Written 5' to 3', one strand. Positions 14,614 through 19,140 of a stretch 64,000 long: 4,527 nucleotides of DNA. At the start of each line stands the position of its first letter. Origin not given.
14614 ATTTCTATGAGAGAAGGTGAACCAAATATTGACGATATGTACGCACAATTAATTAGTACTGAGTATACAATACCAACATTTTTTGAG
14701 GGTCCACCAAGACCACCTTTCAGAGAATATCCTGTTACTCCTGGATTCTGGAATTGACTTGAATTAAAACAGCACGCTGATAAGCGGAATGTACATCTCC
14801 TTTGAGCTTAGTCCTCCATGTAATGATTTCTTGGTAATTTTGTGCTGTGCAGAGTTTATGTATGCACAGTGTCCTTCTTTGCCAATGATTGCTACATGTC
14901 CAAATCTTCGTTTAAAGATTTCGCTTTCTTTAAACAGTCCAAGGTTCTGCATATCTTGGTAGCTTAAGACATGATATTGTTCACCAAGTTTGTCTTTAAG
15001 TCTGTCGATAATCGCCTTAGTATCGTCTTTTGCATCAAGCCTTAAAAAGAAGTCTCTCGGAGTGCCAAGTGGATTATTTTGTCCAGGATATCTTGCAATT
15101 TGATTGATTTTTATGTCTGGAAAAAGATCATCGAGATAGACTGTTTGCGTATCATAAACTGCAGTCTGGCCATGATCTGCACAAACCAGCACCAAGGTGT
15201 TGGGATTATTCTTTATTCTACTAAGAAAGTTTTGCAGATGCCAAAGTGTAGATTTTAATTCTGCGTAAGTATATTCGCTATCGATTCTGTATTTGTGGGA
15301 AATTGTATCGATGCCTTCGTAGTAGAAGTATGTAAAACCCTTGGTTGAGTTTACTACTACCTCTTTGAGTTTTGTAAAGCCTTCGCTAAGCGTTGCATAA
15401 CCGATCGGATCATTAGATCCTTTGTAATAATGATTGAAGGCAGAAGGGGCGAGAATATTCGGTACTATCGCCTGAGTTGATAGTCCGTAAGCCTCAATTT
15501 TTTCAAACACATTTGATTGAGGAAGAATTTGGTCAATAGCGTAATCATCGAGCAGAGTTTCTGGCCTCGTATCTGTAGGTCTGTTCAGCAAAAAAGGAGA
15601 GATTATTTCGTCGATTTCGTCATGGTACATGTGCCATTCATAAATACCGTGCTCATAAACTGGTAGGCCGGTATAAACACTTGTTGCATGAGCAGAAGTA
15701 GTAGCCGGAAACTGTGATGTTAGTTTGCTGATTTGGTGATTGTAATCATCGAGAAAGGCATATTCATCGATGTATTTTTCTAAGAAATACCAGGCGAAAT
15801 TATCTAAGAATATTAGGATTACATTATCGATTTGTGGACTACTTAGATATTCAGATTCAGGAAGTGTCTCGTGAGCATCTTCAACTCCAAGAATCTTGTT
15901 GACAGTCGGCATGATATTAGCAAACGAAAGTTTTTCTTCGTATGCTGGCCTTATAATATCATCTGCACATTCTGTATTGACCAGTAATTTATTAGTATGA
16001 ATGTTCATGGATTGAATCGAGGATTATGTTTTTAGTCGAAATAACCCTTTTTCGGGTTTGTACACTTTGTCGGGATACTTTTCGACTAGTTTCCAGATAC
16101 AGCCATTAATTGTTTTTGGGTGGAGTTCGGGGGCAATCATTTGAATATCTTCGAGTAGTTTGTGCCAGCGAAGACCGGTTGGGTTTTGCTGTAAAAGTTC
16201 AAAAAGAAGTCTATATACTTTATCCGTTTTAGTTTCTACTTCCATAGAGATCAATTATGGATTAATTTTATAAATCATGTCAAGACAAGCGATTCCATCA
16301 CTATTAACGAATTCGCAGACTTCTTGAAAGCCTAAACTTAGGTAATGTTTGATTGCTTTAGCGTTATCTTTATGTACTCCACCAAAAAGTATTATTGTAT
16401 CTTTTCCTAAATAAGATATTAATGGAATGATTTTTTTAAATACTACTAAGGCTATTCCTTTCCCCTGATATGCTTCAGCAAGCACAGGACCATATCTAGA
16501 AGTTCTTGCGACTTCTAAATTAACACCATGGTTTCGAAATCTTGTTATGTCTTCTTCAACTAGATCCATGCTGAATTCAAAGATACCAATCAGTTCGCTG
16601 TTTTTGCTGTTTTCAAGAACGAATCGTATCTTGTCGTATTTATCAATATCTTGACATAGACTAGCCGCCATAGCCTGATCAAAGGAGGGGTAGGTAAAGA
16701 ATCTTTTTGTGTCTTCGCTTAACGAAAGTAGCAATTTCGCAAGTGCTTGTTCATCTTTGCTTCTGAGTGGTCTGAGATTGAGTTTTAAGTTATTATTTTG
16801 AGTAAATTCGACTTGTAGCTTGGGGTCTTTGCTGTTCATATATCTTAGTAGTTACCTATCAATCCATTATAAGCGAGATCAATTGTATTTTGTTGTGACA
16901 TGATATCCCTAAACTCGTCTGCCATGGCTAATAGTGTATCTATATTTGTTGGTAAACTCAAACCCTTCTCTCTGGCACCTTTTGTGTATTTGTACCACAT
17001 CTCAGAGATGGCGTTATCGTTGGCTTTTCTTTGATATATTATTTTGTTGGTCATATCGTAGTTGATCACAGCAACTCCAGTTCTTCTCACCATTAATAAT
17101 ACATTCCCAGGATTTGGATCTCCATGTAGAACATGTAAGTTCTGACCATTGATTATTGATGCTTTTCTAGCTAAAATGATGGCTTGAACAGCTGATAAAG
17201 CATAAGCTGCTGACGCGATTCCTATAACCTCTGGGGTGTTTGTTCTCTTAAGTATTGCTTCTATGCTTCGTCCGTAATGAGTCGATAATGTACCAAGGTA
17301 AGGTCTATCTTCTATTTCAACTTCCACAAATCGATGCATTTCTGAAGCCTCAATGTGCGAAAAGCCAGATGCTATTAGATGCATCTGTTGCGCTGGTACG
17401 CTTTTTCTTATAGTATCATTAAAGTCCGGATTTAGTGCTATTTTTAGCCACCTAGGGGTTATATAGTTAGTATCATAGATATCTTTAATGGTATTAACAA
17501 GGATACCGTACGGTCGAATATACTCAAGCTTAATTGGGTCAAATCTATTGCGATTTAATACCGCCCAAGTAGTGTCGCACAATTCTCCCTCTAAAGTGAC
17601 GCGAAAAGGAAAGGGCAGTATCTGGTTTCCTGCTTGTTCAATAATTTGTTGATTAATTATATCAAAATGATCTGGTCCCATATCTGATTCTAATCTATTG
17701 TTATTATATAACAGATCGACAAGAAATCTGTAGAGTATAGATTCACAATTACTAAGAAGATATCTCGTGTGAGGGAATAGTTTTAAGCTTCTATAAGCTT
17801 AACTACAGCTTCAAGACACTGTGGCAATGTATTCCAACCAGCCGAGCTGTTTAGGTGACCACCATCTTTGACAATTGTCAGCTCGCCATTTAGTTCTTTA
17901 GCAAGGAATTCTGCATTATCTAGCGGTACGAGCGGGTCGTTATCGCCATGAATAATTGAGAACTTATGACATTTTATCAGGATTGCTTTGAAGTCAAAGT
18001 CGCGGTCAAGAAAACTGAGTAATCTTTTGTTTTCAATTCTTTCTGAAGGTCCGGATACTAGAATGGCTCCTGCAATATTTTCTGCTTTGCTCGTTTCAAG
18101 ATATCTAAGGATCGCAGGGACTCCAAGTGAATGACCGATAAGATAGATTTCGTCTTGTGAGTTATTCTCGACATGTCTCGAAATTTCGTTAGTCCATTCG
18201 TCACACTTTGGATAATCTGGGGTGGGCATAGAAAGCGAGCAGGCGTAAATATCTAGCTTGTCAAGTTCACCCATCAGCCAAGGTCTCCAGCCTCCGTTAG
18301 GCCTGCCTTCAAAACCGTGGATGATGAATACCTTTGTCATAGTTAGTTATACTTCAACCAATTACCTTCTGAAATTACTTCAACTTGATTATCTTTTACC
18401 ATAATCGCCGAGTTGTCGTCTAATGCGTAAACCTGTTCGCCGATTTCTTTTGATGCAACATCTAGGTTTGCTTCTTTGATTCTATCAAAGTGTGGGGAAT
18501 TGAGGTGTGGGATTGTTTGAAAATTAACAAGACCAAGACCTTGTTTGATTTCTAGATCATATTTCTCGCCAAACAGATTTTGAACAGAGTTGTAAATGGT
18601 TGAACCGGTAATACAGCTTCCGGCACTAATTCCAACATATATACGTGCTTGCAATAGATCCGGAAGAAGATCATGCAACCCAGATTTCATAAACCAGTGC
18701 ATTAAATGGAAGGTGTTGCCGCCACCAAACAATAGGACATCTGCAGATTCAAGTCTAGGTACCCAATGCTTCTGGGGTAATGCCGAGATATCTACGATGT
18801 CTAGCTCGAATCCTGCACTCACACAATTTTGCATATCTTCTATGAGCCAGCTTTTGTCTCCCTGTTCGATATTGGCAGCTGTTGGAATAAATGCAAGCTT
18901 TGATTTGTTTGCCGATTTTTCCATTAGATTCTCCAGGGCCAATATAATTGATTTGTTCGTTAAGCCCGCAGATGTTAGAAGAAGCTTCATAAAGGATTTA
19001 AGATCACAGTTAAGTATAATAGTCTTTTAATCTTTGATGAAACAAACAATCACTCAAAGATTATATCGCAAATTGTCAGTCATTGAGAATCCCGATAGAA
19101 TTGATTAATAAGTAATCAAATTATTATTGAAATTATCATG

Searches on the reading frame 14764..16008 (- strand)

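Call 29: search_protein_families(library=pfam, proteins=[window:14764-16008:-], max_evalue=0.001)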
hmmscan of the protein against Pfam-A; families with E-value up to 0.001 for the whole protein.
window:14764-16008:- (414 aa): 2 families
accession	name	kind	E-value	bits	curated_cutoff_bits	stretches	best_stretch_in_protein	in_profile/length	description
PF01663.27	Phosphodiest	-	2.7e-21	77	23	1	63-380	1-321/342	Type I phosphodiesterase / nucleotide pyrophosphatase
PF08665.17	PglZ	-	0.00012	22.6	25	1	222-281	113-172/179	PglZ domain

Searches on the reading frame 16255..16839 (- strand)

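Call 29: search_protein_families(library=pfam, proteins=[window:16255-16839:-], max_evalue=0.001)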
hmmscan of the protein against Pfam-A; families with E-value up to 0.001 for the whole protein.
window:16255-16839:- (194 aa): 2 families
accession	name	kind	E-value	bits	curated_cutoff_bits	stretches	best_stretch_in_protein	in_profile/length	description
PF13302.13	Acetyltransf_3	-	2.8e-05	25.3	25.4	1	20-172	2-138/138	Acetyltransferase (GNAT) domain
PF08445.16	FR47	-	0.00015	22.1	22.1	0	121-174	30-80/86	FR47-like protein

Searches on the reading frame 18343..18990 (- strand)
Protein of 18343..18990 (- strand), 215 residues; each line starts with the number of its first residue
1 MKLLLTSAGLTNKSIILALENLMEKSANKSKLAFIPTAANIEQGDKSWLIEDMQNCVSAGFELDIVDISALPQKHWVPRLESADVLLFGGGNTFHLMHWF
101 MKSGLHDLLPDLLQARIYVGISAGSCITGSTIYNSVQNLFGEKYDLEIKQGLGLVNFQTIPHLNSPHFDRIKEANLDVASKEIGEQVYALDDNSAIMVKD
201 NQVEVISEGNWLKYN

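Call 92: search_protein_families(library=pfam, proteins=[window:18343-18990:-], max_evalue=0.001)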
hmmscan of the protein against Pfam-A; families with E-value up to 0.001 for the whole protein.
window:18343-18990:- (215 aa): 1 family
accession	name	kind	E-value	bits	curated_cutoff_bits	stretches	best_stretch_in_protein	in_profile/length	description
PF03575.23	Peptidase_S51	-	4.6e-33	115.1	23.9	1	3-206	1-206/206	Peptidase family S51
